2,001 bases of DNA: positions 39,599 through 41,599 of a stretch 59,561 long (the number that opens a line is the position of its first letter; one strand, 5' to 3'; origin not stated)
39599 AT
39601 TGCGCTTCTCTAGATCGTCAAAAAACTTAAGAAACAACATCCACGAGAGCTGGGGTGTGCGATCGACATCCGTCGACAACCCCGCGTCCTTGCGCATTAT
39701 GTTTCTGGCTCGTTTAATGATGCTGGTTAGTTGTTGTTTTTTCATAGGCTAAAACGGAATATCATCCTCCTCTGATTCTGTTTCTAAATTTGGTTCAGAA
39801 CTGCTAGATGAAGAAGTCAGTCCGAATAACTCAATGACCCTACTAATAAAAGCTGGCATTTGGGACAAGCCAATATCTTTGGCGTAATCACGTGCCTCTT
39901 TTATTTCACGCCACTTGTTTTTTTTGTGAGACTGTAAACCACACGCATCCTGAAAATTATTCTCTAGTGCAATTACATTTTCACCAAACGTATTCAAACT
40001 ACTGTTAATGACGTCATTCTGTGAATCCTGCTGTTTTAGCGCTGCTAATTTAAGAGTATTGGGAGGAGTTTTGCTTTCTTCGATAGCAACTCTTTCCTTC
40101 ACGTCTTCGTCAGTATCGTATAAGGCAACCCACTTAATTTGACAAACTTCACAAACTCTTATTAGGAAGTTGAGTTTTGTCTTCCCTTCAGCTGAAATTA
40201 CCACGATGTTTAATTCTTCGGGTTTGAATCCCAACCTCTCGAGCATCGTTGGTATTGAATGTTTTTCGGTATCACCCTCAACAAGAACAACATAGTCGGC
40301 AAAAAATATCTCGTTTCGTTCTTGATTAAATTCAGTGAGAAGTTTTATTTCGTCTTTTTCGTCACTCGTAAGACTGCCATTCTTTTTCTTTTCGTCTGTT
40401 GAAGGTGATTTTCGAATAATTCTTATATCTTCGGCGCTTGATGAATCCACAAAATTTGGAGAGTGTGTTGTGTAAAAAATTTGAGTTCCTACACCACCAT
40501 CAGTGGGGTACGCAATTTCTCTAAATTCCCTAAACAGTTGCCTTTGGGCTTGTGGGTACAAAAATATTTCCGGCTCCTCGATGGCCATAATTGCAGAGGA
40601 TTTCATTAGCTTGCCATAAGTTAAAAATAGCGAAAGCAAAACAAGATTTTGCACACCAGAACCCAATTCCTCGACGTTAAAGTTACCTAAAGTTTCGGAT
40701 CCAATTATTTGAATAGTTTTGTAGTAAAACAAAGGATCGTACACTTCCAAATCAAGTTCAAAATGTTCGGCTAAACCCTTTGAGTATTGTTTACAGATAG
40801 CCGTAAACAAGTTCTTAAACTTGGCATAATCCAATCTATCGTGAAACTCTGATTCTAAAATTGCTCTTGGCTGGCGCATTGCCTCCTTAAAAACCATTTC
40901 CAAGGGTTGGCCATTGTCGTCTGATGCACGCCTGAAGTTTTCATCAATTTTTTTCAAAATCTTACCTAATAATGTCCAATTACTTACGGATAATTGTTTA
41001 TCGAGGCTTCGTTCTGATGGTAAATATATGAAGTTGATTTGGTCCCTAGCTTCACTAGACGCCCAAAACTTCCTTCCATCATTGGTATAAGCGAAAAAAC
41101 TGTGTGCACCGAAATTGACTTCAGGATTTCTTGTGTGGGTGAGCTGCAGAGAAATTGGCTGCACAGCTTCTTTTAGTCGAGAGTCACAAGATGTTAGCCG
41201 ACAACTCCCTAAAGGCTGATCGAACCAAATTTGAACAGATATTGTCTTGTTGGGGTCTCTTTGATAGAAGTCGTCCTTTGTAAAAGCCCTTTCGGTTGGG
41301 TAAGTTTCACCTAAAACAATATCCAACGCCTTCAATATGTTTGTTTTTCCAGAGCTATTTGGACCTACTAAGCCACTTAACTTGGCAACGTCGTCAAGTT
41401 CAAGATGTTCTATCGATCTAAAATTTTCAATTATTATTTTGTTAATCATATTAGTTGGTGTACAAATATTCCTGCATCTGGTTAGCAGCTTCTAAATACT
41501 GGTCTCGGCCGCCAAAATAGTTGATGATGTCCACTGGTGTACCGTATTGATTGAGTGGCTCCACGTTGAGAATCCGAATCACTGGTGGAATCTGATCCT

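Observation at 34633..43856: Five-gene composite operon: hsdR / OLD-type ATPase-nuclease / hsdM-S fusion / DUF2130 / zinc-ribbon orphan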

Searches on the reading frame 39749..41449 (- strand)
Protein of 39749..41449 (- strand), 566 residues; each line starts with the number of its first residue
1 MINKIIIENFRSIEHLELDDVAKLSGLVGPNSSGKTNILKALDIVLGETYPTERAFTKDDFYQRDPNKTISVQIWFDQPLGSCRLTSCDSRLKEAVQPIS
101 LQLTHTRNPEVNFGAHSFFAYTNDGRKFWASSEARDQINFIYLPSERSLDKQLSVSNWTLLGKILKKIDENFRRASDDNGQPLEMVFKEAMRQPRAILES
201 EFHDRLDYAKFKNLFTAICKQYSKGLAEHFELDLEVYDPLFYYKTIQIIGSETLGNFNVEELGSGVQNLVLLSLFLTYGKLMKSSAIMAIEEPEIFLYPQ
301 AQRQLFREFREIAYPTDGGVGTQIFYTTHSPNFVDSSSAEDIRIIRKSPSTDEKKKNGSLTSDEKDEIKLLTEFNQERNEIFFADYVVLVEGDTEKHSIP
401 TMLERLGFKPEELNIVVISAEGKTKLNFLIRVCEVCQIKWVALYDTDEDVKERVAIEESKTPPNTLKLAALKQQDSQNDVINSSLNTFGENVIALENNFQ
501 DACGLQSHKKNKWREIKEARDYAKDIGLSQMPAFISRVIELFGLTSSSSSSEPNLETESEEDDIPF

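Call 3: search_protein_families(library=pfam, proteins=[window:39749-41449:-], max_evalue=0.01)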
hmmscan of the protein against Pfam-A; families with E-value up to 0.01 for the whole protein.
window:39749-41449:- (566 aa): 7 families
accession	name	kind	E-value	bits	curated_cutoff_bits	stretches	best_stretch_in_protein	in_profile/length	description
PF13175.12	AAA_15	-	2.8e-37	129.7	32.1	2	135-334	196-374/374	AAA ATPase domain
PF13304.12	AAA_21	-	2.1e-22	81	27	2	171-335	147-304/304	AAA domain, putative AbiEii toxin, Type IV TA system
PF20469.4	OLD-like_TOPRIM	-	2.2e-16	60.6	23.2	1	382-447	1-67/67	Overcoming lysogenization defect protein-like, TOPRIM domain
PF02463.25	SMC_N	-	1.9e-09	37.7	40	1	1-49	1-51/220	RecF/RecN/SMC N terminal domain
PF13476.12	AAA_23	-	1.3e-08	36.2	27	1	4-108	1-84/201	AAA domain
PF11398.14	DUF2813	-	2.6e-06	27.5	21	1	2-68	3-72/372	Protein of unknown function (DUF2813)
PF11536.14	DUF3226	-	0.0095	16.2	27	0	386-454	2-74/208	Protein of unknown function (DUF3226)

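Call 4: search_protein_families(library=padloc, proteins=[window:39749-41449:-], max_evalue=0.01)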
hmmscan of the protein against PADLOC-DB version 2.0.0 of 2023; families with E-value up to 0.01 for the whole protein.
window:39749-41449:- (566 aa): 127 families (the best 25 are shown)
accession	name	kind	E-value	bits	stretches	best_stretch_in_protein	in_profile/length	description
PDLC02358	Old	-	3.7e-45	152.8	1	2-477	4-480/578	Old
PDLC00070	GajA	-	1.1e-42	144.5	1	2-460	3-464/596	AAA ATPase domain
PDLC00067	GajA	-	2.1e-41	140.1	2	285-527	305-551/604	AAA ATPase domain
PDLC02979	AriA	-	1.9e-40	137.8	1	1-334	1-373/373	-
PDLC00090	GajA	-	9.7e-35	118.4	2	129-449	153-479/659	AAA ATPase domain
PDLC00071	GajA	-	5.7e-34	115.9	1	2-458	3-445/588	AAA ATPase domain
PDLC00096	GajA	-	4.3e-33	112.9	1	2-454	3-460/630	AAA ATPase domain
PDLC00085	GajA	-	9.8e-32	108.5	1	2-453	3-447/580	AAA ATPase domain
PDLC00062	GajA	-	9.5e-31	104.9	3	249-353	260-363/639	AAA ATPase domain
PDLC00080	GajA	-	9.7e-30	101.9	1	2-481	3-466/622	AAA ATPase domain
PDLC00072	GajA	-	1.2e-29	101.2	2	217-435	276-488/709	AAA ATPase domain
PDLC00065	GajA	-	5.3e-29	99.5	2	286-506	335-554/670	AAA ATPase domain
PDLC00091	GajA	-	5.9e-29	99.3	1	2-409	3-416/627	AAA ATPase domain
PDLC00094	GajA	-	2.3e-28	97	2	245-454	254-461/569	AAA ATPase domain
PDLC00075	GajA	-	2.3e-27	93.7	1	2-434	3-406/536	AAA ATPase domain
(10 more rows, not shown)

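Call 5: search_protein_families(library=ncbifam, proteins=[window:39749-41449:-], max_evalue=0.01)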
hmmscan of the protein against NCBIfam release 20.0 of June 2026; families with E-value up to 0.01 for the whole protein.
window:39749-41449:- (566 aa): 10 families
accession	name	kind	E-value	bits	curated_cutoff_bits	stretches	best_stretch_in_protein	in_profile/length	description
NF038234.1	retron_eff_Eco8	equivalog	6.7e-17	61.3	250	1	2-455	3-447/679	retron Eco8 family effector endonuclease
NF047739.1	antiphage_MADS3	equivalog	1.4e-10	41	420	2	1-59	1-60/427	methylation-associated defense system AAA family ATPase MAD3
NF041760.1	PtuA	equivalog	1.8e-08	33.7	500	1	2-43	52-93/524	retron Ec78 anti-phage system effector ATPase PtuA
TIGR00611.2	recf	equivalog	5.4e-08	32.4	172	1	2-44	1-43/339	DNA replication/repair protein RecF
TIGR02168.1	SMC_prok_B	equivalog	2.5e-05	22.3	567.35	1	21-49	22-50/1181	chromosome segregation protein SMC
NF003034.1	PRK03918.1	equivalog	2.6e-05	22.4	700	1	2-86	3-87/878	DNA double-strand break repair ATPase Rad50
NF010680.0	PRK14079.1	equivalog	0.0012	17.9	386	1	8-50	9-51/349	recombination protein F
TIGR03411.1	urea_trans_UrtD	equivalog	0.0023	17.6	304.1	0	7-55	12-58/242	urea ABC transporter ATP-binding protein UrtD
TIGR00634.1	recN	equivalog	0.0055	15.7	407.85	0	1-49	1-49/563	DNA repair protein RecN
TIGR02169.1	SMC_prok_A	equivalog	0.0066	14.2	729.4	1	2-49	2-50/1165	chromosome segregation protein SMC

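Call 12: find_homologous_proteins(query=window:39749-41449:-, max_evalue=1e-10)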
Query window:39749-41449:- (566 aa): 273 proteins with E <= 1e-10 among 8000 candidates; the best 120 are listed.
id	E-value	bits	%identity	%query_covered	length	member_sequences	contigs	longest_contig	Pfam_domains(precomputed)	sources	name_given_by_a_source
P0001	0.0e+0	1270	100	100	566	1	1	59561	PF20469.5,PF11398.15,PF13175.13,PF13476.13,PF02463.26,PF13304.13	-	-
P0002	4.7e-200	684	56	96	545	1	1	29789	PF20469.5,PF11398.15,PF13175.13,PF13476.13,PF02463.26,PF13304.13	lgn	-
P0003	1.8e-187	642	53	95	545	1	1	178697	PF20469.5,PF11398.15,PF13175.13,PF13476.13,PF02463.26,PF13304.13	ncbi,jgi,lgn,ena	ncbi:MAG: AAA family ATPase [Candidatus Margulisiibacteriota bacterium]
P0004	2.1e-161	556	55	80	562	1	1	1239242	PF20469.5,PF11398.15,PF13175.13,PF13476.13,PF02463.26,PF13304.13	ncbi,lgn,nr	ncbi:AAA family ATPase [Candidatus Peribacteria bacterium]|nr:MAG: AAA family ATPase [Candidatus Per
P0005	4.5e-161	555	50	94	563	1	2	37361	PF20469.5,PF11398.15,PF13175.13,PF13476.13,PF02463.26,PF13304.13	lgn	-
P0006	2.5e-157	543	50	100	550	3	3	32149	PF20469.5,PF11398.15,PF13175.13,PF13476.13,PF02463.26,PF13304.13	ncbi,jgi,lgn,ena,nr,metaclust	ncbi:hypothetical protein AUJ46_00220 [Candidatus Peregrinibacteria bacterium CG1_02_54_53]|nr:MAG: 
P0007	4.4e-155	536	55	78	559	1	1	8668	PF20469.5,PF11398.15,PF13175.13,PF13476.13,PF11536.15,PF02463.26,PF13304.13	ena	-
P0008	2.0e-152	527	56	79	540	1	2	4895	PF20469.5,PF11398.15,PF13175.13,PF13476.13,PF02463.26,PF13304.13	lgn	-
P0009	2.2e-150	520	48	96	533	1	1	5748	PF20469.5,PF11398.15,PF13175.13,PF13476.13,PF02463.26,PF13304.13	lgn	-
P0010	5.9e-150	519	47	100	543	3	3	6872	PF20469.5,PF11398.15,PF13175.13,PF13476.13,PF02463.26,PF13304.13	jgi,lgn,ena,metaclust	metaclust:\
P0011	1.1e-149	518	48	96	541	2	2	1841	PF20469.5,PF11398.15,PF13175.13,PF13476.13,PF02463.26,PF13304.13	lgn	-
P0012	1.8e-147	510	55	79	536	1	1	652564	PF20469.5,PF11398.15,PF13175.13,PF13476.13,PF02463.26,PF13304.13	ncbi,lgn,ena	-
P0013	4.5e-147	509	55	79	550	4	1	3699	PF20469.5,PF11398.15,PF13175.13,PF13476.13,PF02463.26,PF13304.13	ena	-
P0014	1.7e-146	507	48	96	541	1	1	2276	PF20469.5,PF11398.15,PF13175.13,PF13476.13,PF02463.26,PF13304.13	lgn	-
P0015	8.5e-144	498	51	79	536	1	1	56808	PF20469.5,PF11398.15,PF13175.13,PF13476.13,PF02463.26,PF13304.13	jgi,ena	-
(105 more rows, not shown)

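Call 13: find_encoding_contigs(protein=P0002, flank=10000, max_places=2)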
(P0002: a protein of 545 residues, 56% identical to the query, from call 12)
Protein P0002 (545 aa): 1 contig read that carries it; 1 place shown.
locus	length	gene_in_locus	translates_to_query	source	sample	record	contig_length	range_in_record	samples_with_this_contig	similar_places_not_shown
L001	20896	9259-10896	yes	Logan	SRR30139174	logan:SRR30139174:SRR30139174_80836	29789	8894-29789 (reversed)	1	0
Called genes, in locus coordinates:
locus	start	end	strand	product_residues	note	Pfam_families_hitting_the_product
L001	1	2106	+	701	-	?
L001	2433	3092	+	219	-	PF01936:NYN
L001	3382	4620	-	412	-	PF03150:CCP_MauG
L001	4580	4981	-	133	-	PF27798:His-Xaa-Ser_sys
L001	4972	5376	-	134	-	-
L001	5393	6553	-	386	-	PF04055:Radical_SAM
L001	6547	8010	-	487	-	PF04055:Radical_SAM, PF13353:Fer4_12 (weak)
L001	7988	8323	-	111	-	PF27806:HxsD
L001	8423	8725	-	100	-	-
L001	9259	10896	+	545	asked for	PF02463:SMC_N (weak), PF11398:DUF2813 (weak), PF13175:AAA_15, PF13476:AAA_23, PF13304:AAA_21 (weak), PF13175:AAA_15, PF13304:AAA_21, PF20469:OLD-like_TOPRIM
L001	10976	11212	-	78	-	-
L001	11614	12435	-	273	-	PF13489:Methyltransf_23, PF07021:MetW, PF08241:Methyltransf_11, PF08242:Methyltransf_12, PF13649:Methyltransf_25, PF13847:Methyltransf_31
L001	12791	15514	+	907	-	-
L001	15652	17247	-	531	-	PF00239:Resolvase, PF07508:Recombinase, PF13408:Zn_ribbon_recom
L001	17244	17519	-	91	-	-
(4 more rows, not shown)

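Call 14: find_encoding_contigs(protein=P0003, flank=10000, max_places=2)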
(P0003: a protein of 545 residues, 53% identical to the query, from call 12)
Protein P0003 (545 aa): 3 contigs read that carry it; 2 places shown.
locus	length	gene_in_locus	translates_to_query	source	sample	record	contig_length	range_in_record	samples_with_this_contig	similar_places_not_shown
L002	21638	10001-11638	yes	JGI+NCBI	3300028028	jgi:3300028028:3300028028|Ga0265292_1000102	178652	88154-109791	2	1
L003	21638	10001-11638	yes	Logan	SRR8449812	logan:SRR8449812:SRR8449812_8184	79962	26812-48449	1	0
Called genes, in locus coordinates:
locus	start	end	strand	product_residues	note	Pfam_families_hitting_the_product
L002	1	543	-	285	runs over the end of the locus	-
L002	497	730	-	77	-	PF13560:HTH_31 (weak), PF01381:HTH_3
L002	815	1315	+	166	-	-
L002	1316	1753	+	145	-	-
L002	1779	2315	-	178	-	-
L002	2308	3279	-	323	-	PF08279:HTH_11 (weak), PF13280:WYL, PF25583:WCX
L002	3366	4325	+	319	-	PF00158:Sigma54_activat (faint), PF07724:AAA_2, PF07728:AAA_5 (weak), PF13479:AAA_24 (weak), PF00004:AAA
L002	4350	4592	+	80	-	-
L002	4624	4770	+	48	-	-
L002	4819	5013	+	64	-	-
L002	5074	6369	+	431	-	-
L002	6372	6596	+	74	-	-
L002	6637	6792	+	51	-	-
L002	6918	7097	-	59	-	-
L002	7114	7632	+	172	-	-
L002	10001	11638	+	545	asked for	PF02463:SMC_N, PF11398:DUF2813 (weak), PF13175:AAA_15, PF13476:AAA_23, PF13304:AAA_21, PF20469:OLD-like_TOPRIM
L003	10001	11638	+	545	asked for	PF02463:SMC_N, PF11398:DUF2813 (weak), PF13175:AAA_15, PF13476:AAA_23, PF13304:AAA_21, PF20469:OLD-like_TOPRIM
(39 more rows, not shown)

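Call 15: find_encoding_contigs(protein=P0004, flank=10000, max_places=2)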
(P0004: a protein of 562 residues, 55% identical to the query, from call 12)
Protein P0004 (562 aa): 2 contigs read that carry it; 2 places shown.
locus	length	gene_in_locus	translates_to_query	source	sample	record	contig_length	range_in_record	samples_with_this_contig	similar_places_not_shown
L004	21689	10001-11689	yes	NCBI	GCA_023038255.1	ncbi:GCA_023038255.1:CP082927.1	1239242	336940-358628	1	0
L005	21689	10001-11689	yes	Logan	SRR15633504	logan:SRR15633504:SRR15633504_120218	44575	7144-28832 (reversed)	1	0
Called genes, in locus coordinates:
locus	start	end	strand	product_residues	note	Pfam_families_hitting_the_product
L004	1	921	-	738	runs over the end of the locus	PF00395:SLH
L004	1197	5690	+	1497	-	PF02973:Sialidase (faint), PF13385:Laminin_G_3, PF00054:Laminin_G_1 (faint), PF02210:Laminin_G_2 (weak), PF22925:TS_C (faint), PF07953:Toxin_R_bind_N (weak), PF13385:Laminin_G_3, PF08239:SH3_3 (weak), +1 more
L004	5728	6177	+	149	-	PF01243:PNPOx_N (weak), PF12900:Pyridox_ox_2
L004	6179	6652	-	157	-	PF12900:Pyridox_ox_2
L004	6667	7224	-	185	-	-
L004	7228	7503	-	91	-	-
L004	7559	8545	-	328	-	PF00389:2-Hacid_dh, PF02826:2-Hacid_dh_C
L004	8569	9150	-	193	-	-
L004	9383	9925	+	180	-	-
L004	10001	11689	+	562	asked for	PF02463:SMC_N (weak), PF11398:DUF2813 (weak), PF13175:AAA_15, PF13476:AAA_23, PF13304:AAA_21, PF20469:OLD-like_TOPRIM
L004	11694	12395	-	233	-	PF00565:SNase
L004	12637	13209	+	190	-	-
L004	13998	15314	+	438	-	PF07508:Recombinase (weak)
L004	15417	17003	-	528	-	-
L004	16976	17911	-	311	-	-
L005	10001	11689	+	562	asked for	PF02463:SMC_N (weak), PF11398:DUF2813 (weak), PF13175:AAA_15, PF13476:AAA_23, PF13304:AAA_21, PF20469:OLD-like_TOPRIM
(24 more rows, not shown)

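Call 48: find_related_loci(query=A5, collection=viral_contigs, flank=8000)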
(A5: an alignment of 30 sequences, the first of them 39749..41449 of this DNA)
Query A5 (566 aa) in viral_contigs; peptide patterns used: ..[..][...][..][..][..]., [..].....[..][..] (x = any residue, [..] = any of these).
439 stretches matched a pattern; 24 encode a relative of the query (tblastn E <= 1e-3); 24 distinct loci.
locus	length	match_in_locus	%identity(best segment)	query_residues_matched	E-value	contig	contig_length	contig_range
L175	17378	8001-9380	34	1-468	3e-81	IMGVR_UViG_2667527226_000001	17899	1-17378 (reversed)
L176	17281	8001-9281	24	2-447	6e-34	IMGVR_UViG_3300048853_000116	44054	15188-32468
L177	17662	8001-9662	30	7-472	6e-20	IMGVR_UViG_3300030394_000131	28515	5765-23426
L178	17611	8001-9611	30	2-447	2e-18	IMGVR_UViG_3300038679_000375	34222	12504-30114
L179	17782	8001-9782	22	2-530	3e-17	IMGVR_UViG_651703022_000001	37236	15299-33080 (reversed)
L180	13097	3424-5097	29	1-460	1e-15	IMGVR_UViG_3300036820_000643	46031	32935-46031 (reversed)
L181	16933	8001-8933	25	145-454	1e-14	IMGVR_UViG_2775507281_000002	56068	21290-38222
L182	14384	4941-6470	22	7-454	2e-14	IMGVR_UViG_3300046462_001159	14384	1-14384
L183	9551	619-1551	26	145-454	2e-13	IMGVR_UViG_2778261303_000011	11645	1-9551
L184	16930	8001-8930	23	146-454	2e-13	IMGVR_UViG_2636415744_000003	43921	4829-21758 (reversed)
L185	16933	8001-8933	26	145-454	2e-13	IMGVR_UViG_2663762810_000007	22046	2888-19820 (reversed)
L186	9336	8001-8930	23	146-454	2e-13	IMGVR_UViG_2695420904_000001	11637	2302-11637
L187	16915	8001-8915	29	258-553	2e-24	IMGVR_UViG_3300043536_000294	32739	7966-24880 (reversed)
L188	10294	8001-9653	28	2-449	7e-13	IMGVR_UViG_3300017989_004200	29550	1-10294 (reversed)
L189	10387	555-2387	25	2-540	1e-12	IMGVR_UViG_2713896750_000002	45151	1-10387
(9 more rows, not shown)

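Call 49: find_encoding_contigs(protein=P0005, flank=8000, max_places=1)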
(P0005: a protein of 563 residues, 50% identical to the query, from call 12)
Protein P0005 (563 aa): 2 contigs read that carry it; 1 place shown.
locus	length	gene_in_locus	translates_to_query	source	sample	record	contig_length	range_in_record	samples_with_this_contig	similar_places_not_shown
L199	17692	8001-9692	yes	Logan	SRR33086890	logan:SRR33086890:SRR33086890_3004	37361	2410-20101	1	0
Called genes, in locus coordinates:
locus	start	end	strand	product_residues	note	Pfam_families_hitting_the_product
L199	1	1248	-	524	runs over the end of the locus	PF03193:RsgA_GTPase (faint), PF00005:ABC_tran, PF02463:SMC_N (faint), PF13175:AAA_15 (faint), PF13476:AAA_23 (faint), PF13555:AAA_29 (faint), PF20720:nSTAND3 (faint), PF00005:ABC_tran, +3 more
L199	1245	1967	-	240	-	PF02592:Vut_1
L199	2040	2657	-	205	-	PF03006:HlyIII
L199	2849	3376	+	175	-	PF11188:DUF2975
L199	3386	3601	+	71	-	PF13443:HTH_26, PF01381:HTH_3 (weak)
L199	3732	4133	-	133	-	-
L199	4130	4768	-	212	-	-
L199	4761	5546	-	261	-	-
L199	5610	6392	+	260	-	PF12146:Hydrolase_4, PF00561:Abhydrolase_1, PF12697:Abhydrolase_6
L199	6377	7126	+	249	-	-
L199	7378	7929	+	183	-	-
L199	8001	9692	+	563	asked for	PF02463:SMC_N (weak), PF11398:DUF2813, PF13175:AAA_15, PF13476:AAA_23, PF13304:AAA_21, PF13175:AAA_15, PF20469:OLD-like_TOPRIM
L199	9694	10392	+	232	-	-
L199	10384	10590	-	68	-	PF13560:HTH_31, PF12844:HTH_19 (weak), PF01381:HTH_3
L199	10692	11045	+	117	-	-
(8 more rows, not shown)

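Call 50: find_encoding_contigs(protein=P0006, flank=8000, max_places=1)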
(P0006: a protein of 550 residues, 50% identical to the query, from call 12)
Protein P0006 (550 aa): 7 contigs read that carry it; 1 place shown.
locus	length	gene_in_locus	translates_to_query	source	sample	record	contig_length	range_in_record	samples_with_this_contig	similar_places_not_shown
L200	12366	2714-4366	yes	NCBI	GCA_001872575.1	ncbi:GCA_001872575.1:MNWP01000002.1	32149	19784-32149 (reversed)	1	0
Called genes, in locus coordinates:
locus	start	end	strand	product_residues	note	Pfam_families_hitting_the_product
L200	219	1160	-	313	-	-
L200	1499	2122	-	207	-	PF13643:DUF4145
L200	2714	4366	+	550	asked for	PF02463:SMC_N (weak), PF11398:DUF2813, PF13175:AAA_15, PF13476:AAA_23, PF13304:AAA_21, PF20469:OLD-like_TOPRIM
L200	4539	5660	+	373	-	PF00145:DNA_methylase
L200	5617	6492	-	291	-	PF07832:Bse634I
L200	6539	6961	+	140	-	PF03852:Vsr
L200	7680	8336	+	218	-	-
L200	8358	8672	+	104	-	-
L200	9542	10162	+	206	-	PF13191:AAA_16 (weak), PF00625:Guanylate_kin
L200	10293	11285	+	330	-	PF00710:Asparaginase, PF17763:Asparaginase_C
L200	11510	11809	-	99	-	-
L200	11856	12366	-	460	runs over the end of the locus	PF02878:PGM_PMM_I, PF02879:PGM_PMM_II, PF02880:PGM_PMM_III, PF00408:PGM_PMM_IV (weak)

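Call 53: search_protein_families(library=pfam, proteins=[L175:6637-8001:+, L175:9545-12553:+], max_evalue=0.0001)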
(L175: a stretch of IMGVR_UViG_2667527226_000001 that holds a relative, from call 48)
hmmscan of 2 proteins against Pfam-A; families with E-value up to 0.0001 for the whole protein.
L175:6637-8001:+ (455 aa): 1 family
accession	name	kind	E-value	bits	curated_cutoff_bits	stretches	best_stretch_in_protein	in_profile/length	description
PF01420.25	Methylase_S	-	5e-17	63.1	22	2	248-429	1-166/168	Type I restriction modification DNA specificity domain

L175:9545-12553:+ (1003 aa): 5 families
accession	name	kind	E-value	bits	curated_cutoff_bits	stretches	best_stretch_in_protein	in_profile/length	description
PF18766.7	SWI2_SNF2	-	5.7e-25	88.7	26.7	1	280-525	1-199/221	SWI2/SNF2 ATPase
PF22679.2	T1R_D3-like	-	6.4e-15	56.3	27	1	640-707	86-157/158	Type I restriction enzyme subunit R domain 3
PF04851.21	ResIII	-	3e-14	53.7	22.5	1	277-434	4-154/164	Type III restriction enzyme, res subunit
PF04313.20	HSDR_N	-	4.5e-12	46.7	25.1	1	111-209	109-197/198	Type I restriction enzyme R protein N terminus (HSDR_N)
PF00270.35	DEAD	-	4.7e-08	33.4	26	1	297-480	13-162/167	DEAD/DEAH box helicase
